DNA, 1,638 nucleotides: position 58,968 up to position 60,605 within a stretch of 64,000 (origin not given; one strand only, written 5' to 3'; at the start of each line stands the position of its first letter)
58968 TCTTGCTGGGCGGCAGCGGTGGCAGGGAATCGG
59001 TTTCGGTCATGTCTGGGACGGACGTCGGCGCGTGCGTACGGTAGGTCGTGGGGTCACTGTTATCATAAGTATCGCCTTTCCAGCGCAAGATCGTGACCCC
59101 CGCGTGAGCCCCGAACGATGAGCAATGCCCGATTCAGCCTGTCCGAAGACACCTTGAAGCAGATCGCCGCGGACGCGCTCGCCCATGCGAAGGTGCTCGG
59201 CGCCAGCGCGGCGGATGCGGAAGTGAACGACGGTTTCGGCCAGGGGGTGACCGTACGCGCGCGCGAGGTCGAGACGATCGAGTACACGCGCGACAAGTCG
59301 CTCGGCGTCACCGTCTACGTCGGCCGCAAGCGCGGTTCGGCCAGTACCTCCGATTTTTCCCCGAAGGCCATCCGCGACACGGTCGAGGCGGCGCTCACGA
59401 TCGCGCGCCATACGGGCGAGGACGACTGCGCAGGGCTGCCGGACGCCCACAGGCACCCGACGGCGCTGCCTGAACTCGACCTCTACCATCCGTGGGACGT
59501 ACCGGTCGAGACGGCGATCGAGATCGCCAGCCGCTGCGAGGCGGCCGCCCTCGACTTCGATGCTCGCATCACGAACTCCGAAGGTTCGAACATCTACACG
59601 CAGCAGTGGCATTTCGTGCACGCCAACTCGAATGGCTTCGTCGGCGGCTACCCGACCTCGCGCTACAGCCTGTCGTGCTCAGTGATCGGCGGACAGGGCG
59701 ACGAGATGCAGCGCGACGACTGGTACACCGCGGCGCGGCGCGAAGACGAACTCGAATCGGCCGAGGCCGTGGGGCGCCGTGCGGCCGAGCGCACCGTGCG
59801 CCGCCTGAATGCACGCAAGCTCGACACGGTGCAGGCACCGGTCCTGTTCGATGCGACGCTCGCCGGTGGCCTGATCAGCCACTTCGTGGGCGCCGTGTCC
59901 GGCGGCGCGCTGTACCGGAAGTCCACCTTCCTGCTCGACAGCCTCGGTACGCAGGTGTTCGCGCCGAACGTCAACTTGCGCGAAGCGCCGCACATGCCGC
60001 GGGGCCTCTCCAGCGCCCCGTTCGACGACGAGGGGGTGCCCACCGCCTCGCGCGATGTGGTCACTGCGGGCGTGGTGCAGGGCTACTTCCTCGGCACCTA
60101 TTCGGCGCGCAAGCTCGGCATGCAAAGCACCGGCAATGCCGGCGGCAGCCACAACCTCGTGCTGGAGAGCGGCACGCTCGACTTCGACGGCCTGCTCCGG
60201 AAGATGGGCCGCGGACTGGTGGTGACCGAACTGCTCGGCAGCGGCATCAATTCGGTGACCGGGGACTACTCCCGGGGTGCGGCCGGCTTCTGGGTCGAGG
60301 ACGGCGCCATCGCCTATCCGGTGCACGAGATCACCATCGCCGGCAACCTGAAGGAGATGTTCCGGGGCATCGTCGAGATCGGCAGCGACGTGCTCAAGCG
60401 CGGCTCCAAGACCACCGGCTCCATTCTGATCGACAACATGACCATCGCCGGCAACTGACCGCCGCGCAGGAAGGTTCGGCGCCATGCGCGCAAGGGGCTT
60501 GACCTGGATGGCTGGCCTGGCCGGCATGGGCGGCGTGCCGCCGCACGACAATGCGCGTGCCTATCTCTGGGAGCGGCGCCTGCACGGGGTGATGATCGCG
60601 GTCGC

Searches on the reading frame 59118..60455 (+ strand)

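Call 9: search_protein_families(library=pfam, proteins=[window:59118-60455:+], max_evalue=0.001)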
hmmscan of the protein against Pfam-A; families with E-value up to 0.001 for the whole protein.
window:59118-60455:+ (446 aa): 3 families
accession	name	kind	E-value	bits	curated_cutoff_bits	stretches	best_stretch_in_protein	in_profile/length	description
PF19289.4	PmbA_TldD_3rd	-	1.7e-70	237.1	22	1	239-445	3-220/220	PmbA/TldA metallopeptidase C-terminal domain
PF19290.4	PmbA_TldD_2nd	-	1.9e-22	80.2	20.9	1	123-230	1-109/109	PmbA/TldA metallopeptidase central domain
PF01523.21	PmbA_TldD_1st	-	1.7e-11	44.5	20.9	1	32-96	1-65/65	PmbA/TldA metallopeptidase domain 1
